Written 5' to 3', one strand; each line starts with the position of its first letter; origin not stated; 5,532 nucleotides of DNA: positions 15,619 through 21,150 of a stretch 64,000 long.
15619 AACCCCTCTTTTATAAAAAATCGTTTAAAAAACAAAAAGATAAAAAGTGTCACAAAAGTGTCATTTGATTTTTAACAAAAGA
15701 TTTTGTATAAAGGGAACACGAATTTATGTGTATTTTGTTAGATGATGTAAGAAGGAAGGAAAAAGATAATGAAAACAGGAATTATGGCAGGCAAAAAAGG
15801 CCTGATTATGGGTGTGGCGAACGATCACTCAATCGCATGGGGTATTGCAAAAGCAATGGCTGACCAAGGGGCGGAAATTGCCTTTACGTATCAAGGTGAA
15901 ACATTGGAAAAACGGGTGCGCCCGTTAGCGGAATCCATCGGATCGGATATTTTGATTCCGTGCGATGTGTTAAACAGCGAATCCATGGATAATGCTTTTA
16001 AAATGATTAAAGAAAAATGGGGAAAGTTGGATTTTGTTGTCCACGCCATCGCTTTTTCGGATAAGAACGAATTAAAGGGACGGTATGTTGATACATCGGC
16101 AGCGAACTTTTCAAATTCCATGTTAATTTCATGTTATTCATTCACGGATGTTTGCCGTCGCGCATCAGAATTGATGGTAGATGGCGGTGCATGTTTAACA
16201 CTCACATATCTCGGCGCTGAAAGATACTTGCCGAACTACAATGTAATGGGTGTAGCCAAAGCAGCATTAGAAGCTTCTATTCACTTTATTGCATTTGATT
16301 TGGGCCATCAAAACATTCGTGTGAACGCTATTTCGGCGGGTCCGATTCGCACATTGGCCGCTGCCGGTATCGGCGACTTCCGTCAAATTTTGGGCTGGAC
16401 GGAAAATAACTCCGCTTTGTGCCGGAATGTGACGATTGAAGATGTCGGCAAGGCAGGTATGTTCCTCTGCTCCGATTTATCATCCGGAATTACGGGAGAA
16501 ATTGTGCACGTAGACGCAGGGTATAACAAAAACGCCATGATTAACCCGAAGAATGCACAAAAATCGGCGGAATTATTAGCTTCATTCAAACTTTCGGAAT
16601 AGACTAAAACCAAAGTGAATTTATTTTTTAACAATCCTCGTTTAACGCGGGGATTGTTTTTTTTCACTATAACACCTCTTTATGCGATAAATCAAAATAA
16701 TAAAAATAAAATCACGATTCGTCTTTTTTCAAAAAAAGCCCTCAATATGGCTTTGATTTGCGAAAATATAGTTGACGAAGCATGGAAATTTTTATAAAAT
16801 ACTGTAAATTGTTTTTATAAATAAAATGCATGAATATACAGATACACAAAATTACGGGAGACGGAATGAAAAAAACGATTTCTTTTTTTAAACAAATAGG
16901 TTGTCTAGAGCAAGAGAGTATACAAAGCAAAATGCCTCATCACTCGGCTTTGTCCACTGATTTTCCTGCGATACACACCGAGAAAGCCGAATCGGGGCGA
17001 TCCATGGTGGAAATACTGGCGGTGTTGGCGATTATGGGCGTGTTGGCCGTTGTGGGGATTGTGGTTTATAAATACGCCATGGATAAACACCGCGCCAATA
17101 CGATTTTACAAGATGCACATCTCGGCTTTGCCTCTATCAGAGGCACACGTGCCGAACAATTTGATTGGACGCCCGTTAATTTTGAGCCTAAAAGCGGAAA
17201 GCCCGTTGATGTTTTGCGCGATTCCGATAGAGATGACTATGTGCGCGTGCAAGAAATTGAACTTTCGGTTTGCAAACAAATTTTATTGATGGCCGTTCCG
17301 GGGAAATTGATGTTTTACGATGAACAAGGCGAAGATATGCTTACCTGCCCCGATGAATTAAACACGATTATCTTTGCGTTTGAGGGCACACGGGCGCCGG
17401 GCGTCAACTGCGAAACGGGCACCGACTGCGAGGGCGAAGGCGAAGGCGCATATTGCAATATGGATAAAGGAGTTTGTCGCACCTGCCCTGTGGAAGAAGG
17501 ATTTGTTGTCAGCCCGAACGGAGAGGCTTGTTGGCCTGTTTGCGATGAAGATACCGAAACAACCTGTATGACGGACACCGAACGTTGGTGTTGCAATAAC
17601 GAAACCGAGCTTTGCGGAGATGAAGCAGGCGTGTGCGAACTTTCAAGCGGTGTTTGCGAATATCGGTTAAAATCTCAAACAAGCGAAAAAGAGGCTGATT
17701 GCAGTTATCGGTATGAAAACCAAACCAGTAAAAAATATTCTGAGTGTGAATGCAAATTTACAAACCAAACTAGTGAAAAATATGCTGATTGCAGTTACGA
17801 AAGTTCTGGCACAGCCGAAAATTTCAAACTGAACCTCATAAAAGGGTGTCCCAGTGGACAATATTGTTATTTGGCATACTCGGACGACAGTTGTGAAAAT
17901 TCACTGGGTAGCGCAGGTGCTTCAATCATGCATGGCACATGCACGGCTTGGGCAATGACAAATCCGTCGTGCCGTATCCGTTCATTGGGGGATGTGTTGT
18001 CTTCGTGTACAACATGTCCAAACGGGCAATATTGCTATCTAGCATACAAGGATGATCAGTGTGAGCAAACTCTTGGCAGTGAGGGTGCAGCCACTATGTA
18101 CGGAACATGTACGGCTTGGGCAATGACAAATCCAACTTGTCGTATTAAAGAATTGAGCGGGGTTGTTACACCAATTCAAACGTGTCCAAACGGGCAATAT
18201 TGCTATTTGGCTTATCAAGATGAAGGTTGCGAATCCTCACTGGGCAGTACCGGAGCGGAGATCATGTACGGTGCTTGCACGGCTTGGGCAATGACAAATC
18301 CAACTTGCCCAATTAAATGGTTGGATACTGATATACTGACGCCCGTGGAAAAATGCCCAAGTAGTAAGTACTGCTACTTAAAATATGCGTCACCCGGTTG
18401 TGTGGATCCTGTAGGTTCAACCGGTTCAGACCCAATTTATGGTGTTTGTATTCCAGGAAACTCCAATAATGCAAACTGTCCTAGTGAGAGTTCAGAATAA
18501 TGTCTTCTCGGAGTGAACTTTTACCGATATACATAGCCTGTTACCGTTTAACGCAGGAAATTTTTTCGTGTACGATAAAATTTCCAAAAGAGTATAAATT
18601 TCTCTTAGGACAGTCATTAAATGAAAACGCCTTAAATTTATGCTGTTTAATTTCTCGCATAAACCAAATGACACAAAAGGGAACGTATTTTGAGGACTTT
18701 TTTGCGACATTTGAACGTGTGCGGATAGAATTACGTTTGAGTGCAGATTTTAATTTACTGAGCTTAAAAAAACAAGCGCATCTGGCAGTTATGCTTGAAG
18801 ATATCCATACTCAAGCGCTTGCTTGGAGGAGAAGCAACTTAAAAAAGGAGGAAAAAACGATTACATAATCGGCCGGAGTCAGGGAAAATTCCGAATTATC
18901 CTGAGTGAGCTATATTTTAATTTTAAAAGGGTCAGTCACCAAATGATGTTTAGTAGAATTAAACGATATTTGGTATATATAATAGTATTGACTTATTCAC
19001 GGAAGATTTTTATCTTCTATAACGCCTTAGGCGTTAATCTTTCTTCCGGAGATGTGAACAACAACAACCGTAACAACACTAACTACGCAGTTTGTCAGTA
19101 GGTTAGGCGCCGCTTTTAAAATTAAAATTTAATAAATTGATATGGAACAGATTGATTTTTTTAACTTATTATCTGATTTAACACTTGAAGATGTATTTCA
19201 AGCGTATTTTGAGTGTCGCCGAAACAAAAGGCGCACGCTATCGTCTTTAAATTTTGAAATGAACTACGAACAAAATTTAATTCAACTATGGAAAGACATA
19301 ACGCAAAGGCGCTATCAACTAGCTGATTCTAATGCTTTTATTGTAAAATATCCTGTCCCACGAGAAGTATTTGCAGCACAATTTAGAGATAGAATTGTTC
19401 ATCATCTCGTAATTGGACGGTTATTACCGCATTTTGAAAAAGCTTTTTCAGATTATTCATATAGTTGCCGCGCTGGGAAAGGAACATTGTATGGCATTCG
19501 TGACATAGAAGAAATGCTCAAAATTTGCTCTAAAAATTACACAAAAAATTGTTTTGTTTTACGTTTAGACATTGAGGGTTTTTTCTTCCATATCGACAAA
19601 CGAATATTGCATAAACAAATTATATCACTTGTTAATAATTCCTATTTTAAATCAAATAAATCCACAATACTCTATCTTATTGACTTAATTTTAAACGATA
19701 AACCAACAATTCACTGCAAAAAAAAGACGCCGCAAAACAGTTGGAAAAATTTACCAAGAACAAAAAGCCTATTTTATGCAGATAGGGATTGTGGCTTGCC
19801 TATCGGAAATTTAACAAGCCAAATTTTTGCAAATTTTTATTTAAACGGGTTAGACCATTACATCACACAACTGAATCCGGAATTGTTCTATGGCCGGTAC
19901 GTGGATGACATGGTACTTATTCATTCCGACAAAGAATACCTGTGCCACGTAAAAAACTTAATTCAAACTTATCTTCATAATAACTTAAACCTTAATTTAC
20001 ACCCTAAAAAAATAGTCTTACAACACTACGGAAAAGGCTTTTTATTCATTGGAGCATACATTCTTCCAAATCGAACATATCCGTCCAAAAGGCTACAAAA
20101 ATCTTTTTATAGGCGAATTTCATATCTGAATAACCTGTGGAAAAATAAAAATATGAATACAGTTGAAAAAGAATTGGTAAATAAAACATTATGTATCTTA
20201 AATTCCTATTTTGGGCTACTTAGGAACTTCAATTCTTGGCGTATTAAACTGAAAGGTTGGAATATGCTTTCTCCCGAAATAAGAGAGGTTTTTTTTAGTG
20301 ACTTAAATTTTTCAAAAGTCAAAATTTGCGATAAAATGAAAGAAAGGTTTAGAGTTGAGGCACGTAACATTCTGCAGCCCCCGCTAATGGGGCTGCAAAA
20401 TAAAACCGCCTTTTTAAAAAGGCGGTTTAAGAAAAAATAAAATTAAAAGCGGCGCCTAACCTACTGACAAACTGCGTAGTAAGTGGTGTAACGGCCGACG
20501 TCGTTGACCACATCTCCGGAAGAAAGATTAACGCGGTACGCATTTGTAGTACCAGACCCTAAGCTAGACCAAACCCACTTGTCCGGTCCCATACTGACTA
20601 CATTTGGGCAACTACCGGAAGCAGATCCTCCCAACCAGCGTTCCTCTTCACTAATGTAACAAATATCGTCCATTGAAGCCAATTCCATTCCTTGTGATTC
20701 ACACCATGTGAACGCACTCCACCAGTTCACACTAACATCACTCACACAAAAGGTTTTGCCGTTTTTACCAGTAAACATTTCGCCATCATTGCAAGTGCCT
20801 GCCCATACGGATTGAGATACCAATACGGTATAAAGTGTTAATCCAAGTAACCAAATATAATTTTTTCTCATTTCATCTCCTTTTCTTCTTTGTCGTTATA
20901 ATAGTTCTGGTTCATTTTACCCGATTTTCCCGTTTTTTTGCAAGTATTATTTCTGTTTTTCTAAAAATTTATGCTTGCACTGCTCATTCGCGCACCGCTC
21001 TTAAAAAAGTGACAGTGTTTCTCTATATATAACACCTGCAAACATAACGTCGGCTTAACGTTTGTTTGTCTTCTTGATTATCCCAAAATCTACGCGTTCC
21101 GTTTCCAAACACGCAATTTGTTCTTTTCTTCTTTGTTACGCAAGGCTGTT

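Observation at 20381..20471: Target gene convergent to the RT; IMH lies in the 20-bp gap between the two stop codons and the downstream hairpins lie inside the RT coding sequence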

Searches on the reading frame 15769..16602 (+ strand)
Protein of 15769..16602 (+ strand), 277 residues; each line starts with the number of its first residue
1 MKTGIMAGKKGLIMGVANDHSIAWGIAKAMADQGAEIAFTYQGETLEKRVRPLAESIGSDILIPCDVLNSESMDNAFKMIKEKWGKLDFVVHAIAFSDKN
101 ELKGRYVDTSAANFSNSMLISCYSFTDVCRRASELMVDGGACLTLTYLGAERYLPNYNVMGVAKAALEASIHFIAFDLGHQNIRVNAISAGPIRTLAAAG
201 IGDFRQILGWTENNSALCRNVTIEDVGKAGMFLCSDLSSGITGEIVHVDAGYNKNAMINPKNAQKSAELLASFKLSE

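Call 7: search_protein_families(library=pfam, proteins=[window:15769-16602:+], max_evalue=0.01)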
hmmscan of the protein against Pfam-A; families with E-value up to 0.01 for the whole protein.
window:15769-16602:+ (277 aa): 3 families
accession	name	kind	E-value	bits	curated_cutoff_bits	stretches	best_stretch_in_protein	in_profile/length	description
PF13561.12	adh_short_C2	-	1e-88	297.3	27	1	15-253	1-236/236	Enoyl-(Acyl carrier protein) reductase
PF00106.31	adh_short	-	3.9e-17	62.8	26.6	1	21-199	11-188/195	short chain dehydrogenase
PF12241.14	Enoyl_reductase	-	0.00051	19.9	22.1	0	63-103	27-67/236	Trans-2-enoyl-CoA reductase catalytic region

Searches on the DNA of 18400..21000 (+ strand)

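Call 76: search_rna_families(source=window, start=18400, end=21000, threshold=evalue, max_evalue=1)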
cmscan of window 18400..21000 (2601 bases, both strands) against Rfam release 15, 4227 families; matches with E-value up to 1: 0.
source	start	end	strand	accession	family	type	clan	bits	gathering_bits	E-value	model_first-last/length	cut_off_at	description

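Call 77: search_dna_similar(query=window:18500-20900:+, collection=phages, mode=distant, max_rows=8)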
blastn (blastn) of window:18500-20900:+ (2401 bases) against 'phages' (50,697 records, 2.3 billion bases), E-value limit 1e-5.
Records with a match: 1; places in all: 1; records where one place covers at least 80% of the query: 0.
Best place of each record, by identity: 80-90% 1.
By first word of the organism name: Dulem 1.
By host as written in the record: Propithecus coquereli 1.
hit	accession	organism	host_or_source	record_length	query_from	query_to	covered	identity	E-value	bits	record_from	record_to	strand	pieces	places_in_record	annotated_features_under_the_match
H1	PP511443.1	Dulem virus 37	Propithecus coquereli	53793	1298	1361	3%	82.8%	6e-8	67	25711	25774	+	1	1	RT G2 protein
